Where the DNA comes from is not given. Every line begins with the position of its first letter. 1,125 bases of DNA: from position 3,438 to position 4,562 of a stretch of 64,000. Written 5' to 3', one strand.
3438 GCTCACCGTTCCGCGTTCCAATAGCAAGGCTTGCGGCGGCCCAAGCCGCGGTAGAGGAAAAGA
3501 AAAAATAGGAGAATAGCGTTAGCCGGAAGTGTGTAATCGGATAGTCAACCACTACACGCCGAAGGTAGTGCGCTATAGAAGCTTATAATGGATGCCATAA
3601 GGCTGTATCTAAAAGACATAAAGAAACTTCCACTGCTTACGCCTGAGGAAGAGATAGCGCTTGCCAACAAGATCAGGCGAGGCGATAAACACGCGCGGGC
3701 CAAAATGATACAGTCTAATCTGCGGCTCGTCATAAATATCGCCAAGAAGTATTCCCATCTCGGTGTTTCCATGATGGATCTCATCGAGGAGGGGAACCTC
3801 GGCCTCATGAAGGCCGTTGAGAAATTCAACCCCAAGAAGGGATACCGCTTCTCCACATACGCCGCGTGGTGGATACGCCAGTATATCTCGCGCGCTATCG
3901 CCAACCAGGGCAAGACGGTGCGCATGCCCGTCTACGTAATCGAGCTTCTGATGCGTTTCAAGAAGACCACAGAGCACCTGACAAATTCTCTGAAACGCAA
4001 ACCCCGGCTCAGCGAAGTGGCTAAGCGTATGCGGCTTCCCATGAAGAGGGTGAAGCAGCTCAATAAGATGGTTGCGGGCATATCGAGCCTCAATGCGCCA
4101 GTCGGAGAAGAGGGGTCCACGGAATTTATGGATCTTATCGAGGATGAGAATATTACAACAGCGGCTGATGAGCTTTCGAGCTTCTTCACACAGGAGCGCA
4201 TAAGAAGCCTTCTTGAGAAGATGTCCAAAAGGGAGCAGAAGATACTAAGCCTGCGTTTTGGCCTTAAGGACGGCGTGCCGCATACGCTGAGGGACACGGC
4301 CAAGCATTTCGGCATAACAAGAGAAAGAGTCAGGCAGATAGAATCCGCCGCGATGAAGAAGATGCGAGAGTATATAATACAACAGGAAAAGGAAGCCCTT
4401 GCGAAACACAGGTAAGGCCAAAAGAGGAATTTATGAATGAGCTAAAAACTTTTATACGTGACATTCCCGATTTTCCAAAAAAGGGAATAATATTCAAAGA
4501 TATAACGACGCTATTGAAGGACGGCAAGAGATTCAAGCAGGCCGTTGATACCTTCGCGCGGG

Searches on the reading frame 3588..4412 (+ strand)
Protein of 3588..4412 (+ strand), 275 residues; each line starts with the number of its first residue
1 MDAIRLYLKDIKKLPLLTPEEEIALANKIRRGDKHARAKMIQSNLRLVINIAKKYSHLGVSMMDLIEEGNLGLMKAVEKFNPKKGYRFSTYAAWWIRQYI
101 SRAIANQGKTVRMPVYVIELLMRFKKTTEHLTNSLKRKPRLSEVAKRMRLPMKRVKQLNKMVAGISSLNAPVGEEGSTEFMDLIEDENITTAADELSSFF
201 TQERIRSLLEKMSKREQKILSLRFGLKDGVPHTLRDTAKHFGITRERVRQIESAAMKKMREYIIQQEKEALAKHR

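Call 82: search_protein_families(library=pfam, proteins=[window:3588-4412:+], max_evalue=0.01)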
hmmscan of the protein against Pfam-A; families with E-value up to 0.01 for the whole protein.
window:3588-4412:+ (275 aa): 7 families
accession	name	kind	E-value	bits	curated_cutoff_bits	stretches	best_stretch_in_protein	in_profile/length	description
PF04542.20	Sigma70_r2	-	3.2e-20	72.1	24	1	40-109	1-70/71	Sigma-70 region 2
PF04545.22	Sigma70_r4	-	2.1e-17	62.8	24.1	1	208-261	1-50/50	Sigma-70, region 4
PF04539.22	Sigma70_r3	-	8.1e-17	61.5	25.3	1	119-194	1-76/78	Sigma-70 region 3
PF00140.25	Sigma70_r1_2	-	1.4e-14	54.2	22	1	2-34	1-33/34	Sigma-70 factor, region 1.2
PF21531.3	Rv2175c_wHTH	-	0.0051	17.2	27.1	0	141-158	18-35/57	DNA-binding protein Rv2175c, wHTH domain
PF25340.1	BCD_RFX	-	0.0079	16.1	24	0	126-217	111-202/270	RFX BCD domain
PF13518.12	HTH_28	-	0.0085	16.6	25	0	232-252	13-33/52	Helix-turn-helix domain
